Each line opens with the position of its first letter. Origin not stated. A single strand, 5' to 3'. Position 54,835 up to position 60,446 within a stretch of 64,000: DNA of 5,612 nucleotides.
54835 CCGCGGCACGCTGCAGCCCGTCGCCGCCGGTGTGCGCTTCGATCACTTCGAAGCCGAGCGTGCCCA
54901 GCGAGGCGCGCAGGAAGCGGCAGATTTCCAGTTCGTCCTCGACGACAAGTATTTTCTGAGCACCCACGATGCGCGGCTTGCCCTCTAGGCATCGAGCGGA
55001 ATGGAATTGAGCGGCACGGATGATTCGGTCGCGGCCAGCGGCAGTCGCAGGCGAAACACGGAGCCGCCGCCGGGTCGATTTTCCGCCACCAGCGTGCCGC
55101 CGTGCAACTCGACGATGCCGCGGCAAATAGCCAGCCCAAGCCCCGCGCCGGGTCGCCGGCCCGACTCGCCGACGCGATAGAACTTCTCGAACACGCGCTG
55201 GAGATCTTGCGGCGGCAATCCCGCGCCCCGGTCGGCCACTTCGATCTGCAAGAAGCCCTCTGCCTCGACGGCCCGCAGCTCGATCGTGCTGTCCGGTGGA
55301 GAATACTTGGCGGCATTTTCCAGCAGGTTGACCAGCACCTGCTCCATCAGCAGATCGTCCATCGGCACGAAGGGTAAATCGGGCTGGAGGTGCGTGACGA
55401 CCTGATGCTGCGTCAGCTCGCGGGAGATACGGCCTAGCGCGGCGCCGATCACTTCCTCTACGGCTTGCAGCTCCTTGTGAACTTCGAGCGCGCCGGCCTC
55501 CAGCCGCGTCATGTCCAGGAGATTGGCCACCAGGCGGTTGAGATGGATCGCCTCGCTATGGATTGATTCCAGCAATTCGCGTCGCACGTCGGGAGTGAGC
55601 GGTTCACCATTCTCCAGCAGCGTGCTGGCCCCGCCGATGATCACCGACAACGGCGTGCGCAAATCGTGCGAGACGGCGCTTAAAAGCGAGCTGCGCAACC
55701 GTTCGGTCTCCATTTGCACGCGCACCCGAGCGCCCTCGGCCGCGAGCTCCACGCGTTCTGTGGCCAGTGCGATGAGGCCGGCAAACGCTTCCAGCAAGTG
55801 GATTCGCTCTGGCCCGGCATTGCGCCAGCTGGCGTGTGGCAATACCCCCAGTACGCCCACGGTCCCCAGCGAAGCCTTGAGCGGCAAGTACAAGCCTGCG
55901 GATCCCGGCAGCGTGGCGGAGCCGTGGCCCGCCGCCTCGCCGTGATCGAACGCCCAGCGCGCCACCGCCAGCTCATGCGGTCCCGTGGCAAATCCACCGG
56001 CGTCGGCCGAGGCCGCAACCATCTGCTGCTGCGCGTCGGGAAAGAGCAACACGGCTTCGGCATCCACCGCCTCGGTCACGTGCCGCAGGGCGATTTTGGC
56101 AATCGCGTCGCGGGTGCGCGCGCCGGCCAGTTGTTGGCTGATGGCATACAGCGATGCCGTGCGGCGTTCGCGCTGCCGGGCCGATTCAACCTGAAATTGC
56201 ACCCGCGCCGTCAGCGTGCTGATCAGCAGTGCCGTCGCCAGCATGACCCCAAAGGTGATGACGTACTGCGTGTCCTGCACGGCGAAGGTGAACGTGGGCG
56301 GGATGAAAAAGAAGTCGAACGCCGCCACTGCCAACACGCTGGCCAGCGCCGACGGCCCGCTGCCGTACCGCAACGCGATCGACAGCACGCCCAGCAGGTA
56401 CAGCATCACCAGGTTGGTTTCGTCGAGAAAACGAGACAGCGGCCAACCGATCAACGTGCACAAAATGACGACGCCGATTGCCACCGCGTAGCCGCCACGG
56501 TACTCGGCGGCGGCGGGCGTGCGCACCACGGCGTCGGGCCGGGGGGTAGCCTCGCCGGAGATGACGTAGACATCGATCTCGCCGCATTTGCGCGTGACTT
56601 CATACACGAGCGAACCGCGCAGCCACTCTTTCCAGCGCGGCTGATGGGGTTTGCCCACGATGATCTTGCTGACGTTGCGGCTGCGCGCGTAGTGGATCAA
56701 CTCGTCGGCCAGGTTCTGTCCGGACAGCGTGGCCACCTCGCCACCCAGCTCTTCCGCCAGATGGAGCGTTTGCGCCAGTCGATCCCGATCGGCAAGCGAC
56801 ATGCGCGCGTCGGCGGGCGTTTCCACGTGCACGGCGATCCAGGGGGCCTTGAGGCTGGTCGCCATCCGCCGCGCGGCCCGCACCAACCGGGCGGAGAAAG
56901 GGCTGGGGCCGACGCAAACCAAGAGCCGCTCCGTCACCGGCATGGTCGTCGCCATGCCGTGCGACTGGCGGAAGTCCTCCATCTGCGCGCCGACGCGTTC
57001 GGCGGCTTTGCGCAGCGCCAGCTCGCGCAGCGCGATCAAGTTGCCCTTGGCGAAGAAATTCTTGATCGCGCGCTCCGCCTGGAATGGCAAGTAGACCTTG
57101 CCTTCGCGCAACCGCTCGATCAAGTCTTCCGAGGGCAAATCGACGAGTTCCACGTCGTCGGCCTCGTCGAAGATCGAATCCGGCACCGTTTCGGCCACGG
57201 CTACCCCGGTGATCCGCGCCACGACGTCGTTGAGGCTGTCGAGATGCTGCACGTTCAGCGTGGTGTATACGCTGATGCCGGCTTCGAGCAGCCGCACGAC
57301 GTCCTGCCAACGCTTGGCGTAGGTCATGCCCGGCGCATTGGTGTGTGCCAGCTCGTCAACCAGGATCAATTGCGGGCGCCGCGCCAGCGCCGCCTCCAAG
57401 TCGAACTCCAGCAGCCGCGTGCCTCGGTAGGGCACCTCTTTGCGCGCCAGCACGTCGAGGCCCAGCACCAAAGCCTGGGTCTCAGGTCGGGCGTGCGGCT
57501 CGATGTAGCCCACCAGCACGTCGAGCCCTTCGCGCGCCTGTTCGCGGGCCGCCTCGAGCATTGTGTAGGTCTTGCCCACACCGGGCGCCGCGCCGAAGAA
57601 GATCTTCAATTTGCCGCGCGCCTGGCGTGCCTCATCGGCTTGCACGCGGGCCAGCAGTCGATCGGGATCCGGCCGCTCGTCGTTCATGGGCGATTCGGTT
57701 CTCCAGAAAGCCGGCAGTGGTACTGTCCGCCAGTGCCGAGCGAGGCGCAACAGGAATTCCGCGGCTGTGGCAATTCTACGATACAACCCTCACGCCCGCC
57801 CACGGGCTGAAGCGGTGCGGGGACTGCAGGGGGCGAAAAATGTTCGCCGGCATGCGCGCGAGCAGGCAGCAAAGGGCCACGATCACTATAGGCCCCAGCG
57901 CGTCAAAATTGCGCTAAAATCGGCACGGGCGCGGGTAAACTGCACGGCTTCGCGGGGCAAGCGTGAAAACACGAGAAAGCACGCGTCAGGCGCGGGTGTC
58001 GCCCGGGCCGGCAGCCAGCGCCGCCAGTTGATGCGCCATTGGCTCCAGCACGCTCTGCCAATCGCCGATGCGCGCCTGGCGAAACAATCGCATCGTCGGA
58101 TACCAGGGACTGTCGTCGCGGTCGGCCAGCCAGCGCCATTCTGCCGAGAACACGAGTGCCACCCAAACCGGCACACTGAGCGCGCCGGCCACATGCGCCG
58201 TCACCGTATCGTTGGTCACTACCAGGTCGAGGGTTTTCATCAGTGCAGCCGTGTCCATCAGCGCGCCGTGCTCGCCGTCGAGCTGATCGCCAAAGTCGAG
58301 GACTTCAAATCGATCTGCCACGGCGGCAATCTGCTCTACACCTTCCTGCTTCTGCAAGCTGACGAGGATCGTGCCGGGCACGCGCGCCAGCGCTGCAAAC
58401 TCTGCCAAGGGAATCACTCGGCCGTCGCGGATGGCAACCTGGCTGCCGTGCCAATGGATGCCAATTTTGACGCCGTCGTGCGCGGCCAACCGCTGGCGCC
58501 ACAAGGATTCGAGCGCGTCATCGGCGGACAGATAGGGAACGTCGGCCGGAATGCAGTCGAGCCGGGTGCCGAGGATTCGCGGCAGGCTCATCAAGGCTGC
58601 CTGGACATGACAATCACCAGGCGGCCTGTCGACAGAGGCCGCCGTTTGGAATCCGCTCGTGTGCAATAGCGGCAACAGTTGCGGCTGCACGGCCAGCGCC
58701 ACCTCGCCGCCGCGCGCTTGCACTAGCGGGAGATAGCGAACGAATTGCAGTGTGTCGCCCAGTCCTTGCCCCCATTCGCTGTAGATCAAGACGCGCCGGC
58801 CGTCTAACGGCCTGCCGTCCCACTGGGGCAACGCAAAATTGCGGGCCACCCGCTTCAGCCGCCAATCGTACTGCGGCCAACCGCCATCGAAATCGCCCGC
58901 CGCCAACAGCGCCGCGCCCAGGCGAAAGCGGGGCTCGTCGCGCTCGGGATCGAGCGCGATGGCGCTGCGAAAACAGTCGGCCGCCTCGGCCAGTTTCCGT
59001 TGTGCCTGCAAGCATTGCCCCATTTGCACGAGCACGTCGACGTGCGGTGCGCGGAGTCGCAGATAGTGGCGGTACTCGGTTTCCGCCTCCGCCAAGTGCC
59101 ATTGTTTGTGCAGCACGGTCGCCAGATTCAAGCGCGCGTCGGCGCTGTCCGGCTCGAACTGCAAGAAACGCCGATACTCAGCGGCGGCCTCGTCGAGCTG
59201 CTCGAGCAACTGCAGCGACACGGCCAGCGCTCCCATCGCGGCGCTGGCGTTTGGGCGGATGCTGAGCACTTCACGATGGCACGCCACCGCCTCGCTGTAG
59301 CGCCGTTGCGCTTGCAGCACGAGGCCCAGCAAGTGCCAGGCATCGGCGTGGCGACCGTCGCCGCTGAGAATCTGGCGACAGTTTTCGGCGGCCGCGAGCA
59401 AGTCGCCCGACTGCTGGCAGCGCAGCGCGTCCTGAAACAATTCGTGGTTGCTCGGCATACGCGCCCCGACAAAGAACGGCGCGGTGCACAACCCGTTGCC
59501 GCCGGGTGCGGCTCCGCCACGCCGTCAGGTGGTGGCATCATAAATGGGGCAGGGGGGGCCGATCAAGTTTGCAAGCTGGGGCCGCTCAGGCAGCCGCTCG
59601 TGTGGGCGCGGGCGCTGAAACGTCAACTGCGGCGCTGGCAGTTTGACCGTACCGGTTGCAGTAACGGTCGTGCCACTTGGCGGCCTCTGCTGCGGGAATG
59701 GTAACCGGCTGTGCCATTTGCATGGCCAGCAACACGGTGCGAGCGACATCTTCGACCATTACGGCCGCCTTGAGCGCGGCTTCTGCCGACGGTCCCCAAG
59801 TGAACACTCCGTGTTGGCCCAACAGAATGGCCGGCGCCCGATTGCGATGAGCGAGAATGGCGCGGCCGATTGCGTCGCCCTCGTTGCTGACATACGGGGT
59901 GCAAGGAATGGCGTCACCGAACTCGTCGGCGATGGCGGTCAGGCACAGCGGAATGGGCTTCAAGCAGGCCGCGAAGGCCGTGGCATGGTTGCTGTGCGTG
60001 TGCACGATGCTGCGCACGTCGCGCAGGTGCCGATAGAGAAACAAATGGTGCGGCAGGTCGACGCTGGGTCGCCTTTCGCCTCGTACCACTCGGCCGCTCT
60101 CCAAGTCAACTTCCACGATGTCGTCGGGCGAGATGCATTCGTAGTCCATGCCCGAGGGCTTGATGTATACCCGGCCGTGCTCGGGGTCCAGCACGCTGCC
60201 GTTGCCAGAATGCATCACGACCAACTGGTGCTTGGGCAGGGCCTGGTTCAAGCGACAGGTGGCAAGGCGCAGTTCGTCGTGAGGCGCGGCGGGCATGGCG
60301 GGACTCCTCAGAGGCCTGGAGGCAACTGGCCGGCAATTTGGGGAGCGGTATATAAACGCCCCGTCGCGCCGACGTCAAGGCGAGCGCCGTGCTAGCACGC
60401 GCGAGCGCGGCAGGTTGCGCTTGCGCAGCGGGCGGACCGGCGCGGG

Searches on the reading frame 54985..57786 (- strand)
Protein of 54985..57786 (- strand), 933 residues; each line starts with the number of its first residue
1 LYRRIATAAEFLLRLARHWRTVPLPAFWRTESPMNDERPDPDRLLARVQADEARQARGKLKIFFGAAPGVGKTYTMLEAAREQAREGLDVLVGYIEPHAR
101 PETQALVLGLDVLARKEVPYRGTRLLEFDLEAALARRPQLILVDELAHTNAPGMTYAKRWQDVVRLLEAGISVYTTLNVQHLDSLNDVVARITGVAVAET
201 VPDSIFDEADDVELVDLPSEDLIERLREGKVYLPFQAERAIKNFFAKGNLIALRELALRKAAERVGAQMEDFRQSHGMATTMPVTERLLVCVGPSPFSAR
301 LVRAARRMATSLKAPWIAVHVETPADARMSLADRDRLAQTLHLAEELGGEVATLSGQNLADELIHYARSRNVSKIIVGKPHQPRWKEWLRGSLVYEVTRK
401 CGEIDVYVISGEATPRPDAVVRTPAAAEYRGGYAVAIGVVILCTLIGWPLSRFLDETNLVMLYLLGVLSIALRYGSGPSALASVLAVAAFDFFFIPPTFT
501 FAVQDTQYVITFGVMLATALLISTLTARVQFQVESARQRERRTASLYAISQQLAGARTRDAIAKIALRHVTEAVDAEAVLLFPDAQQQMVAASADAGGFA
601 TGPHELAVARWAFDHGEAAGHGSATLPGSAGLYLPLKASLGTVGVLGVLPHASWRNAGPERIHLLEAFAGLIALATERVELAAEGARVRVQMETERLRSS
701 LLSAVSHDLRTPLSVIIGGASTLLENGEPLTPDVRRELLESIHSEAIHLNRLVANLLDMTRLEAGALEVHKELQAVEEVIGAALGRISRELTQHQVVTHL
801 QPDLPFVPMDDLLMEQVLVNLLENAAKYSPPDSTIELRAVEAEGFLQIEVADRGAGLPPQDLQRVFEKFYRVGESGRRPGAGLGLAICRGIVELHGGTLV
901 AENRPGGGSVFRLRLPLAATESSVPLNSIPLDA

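Call 87: search_protein_families(library=pfam, proteins=[window:54985-57786:-], max_evalue=0.001)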
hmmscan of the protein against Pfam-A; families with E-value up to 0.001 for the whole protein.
window:54985-57786:- (933 aa): 8 families
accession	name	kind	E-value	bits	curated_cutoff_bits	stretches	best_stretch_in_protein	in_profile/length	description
PF02702.23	KdpD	-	2.9e-93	311.6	26.1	1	57-265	2-210/210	Osmosensitive K+ channel His kinase sensor domain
PF13493.11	DUF4118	-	8.7e-34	116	28.4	1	433-539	1-107/107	Domain of unknown function (DUF4118)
PF02518.31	HATPase_c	-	5.4e-28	98.1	26.4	1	810-918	2-110/111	Histidine kinase-, DNA gyrase B-, and HSP90-like ATPase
PF00512.31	HisKA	-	1.1e-16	61.1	26.9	1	698-765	2-66/66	His Kinase A (phospho-acceptor) domain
PF13492.12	GAF_3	-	3.2e-08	34.5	27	1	560-678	3-129/129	GAF domain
PF00582.32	Usp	-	1.7e-06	29.1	24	1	286-401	3-133/141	Universal stress protein family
PF13581.12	HATPase_c_2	-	7e-05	23.3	27.4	1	817-893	39-110/127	Histidine kinase-like ATPase domain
PF13185.12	GAF_2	-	0.00022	21.9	28.6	0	557-675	2-134/136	GAF domain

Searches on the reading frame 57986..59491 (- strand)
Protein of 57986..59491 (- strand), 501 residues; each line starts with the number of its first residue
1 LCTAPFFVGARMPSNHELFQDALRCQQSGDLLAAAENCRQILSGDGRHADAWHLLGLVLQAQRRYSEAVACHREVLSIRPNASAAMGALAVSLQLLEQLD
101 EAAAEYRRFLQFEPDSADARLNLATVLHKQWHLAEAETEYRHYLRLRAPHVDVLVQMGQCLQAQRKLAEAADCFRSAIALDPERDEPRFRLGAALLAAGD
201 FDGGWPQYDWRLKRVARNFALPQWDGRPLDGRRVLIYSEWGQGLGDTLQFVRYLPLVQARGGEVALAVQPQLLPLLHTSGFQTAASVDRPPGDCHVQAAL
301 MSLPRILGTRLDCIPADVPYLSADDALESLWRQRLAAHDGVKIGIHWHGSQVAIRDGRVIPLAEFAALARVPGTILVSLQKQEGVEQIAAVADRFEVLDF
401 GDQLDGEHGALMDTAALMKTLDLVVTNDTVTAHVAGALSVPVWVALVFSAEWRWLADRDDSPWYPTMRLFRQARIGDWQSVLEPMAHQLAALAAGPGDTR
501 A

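Call 87: search_protein_families(library=pfam, proteins=[window:57986-59491:-], max_evalue=0.001)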
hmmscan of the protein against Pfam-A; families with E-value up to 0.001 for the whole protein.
window:57986-59491:- (501 aa): 16 families
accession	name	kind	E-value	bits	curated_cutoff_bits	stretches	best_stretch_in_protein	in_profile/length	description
PF00515.34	TPR_1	-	2.8e-17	62.2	27.8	2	49-81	1-33/34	Tetratricopeptide repeat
PF07719.23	TPR_2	-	5.2e-17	60.9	27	2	152-183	2-33/34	Tetratricopeptide repeat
PF13431.12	TPR_17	-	3.8e-16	58.4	24.4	0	38-69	2-33/34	Tetratricopeptide repeat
PF14559.12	TPR_19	-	3.6e-14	53.3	25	3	163-202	3-42/68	Tetratricopeptide repeat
PF13414.12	TPR_11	-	5.7e-14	52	26.8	1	97-130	8-41/42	TPR repeat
PF13181.12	TPR_8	-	3.7e-13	48.9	25.7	0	49-81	1-33/34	Tetratricopeptide repeat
PF24575.1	TPR_Slam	-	1e-10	42.4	35.2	1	89-138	53-102/104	Surface lipoprotein assembly modifier, N-terminal TPR repeats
PF13428.12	TPR_14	-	2.4e-10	40.5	23.5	0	152-193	2-43/44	Tetratricopeptide repeat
PF13432.12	TPR_16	-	1.3e-09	38.8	32.7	1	159-202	5-48/65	Tetratricopeptide repeat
PF13424.12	TPR_12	-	8.9e-08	32.7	30.1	2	31-80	25-76/77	Tetratricopeptide repeat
PF23914.1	TPR_CcmH_CycH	-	1.1e-07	32.3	42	1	39-146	40-150/158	Cytochrome c-type biogenesis protein H TPR domain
PF13176.12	TPR_7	-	2.2e-07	30.9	27.9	0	51-81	1-31/36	Tetratricopeptide repeat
PF13174.12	TPR_6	-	3.2e-07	31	26.3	0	152-183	1-32/33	Tetratricopeptide repeat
PF13374.12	TPR_10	-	2.8e-05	24.4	27.5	0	53-79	6-32/42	Tetratricopeptide repeat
PF12895.13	ANAPC3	-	4.2e-05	24.2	27.2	0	98-175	4-80/82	Anaphase-promoting complex, cyclosome, subunit 3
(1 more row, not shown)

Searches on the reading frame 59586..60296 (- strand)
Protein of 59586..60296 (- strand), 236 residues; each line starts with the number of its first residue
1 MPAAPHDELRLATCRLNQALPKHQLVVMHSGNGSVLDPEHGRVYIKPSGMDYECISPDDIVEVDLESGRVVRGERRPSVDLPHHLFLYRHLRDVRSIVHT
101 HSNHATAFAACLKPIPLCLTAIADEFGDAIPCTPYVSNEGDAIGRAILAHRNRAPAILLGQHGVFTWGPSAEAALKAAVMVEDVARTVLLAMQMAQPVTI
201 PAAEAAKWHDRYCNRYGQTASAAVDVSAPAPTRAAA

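Call 7: search_protein_families(library=pfam, proteins=[window:59586-60296:-], max_evalue=1)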
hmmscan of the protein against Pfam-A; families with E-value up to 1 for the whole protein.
window:59586-60296:- (236 aa): 1 family
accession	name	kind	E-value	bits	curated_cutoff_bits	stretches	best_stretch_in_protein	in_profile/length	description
PF00596.27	Aldolase_II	-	6.9e-45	153.6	22.2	1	14-188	4-182/183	Class II Aldolase and Adducin N-terminal domain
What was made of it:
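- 59586..60296 (-): Divergent gene for a class II aldolase / L-ribulose-5-phosphate 4-epimerase-like protein (236 aa). It shares the intergenic region with gene 1. Pfam Aldolase_II, E 6.9e-45 (call 7).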

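Call 44: search_protein_families(library=ncbifam, proteins=[window:59586-60296:-], max_evalue=0.001)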
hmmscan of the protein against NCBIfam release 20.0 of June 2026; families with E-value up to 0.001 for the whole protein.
window:59586-60296:- (236 aa): 34 families (the best 25 are shown)
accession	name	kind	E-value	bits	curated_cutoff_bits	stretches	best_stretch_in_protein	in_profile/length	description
NF005123.0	PRK06557.1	subfamily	1.9e-72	243.6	251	1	8-218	11-222/223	L-ribulose-5-phosphate 4-epimerase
NF006047.0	PRK08193.1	subfamily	9.7e-48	162.7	257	1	8-200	4-209/231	L-ribulose-5-phosphate 4-epimerase AraD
TIGR00760.1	araD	equivalog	1.6e-43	148.5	389.1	1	9-220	5-224/228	L-ribulose-5-phosphate 4-epimerase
NF009003.0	PRK12348.1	subfamily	4.4e-42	144.3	331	1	13-197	8-202/228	L-ribulose-5-phosphate 4-epimerase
NF009002.0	PRK12347.1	subfamily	6.3e-42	143.4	386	1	9-219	5-226/231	L-ribulose-5-phosphate 4-epimerase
NF009625.0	PRK13145.1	equivalog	1.9e-39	135.6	369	1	7-218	6-227/235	L-ribulose-5-phosphate 4-epimerase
NF009691.0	PRK13213.1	equivalog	1.9e-38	132.2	489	1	13-198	9-207/231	L-ribulose-5-phosphate 4-epimerase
NF005302.0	PRK06833.1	equivalog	4.9e-28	98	264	1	24-219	21-213/214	L-fuculose-phosphate aldolase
NF053831.1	RU1PAldHalo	equivalog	9.1e-27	93.9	300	1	25-218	19-208/208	ribulose-1-phosphate aldolase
NF004527.0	PRK05874.1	equivalog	2e-25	89.6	308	1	23-206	21-204/218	L-fuculose-phosphate aldolase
NF005984.0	PRK08087.1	subfamily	1.1e-20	74.4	264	1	30-204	27-197/215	L-fuculose-phosphate aldolase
TIGR01086.1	fucA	equivalog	3.9e-19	69.3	400.25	1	31-201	27-193/214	L-fuculose-phosphate aldolase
NF040649.1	FucA_Meth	equivalog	5.4e-19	68.8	250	1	19-192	12-177/179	L-fuculose phosphate aldolase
NF005484.0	PRK07090.1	equivalog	3e-18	66.1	261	1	34-211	56-233/260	aldolase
NF043034.1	OxoTetrPhDc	equivalog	9.4e-17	61.5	250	1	8-193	4-190/205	3-oxo-tetronate 4-phosphate decarboxylase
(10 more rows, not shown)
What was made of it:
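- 59586..60296 (-): NCBIfam NF005123, 243.6 bits, just under its cut-off of 251 (call 44).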
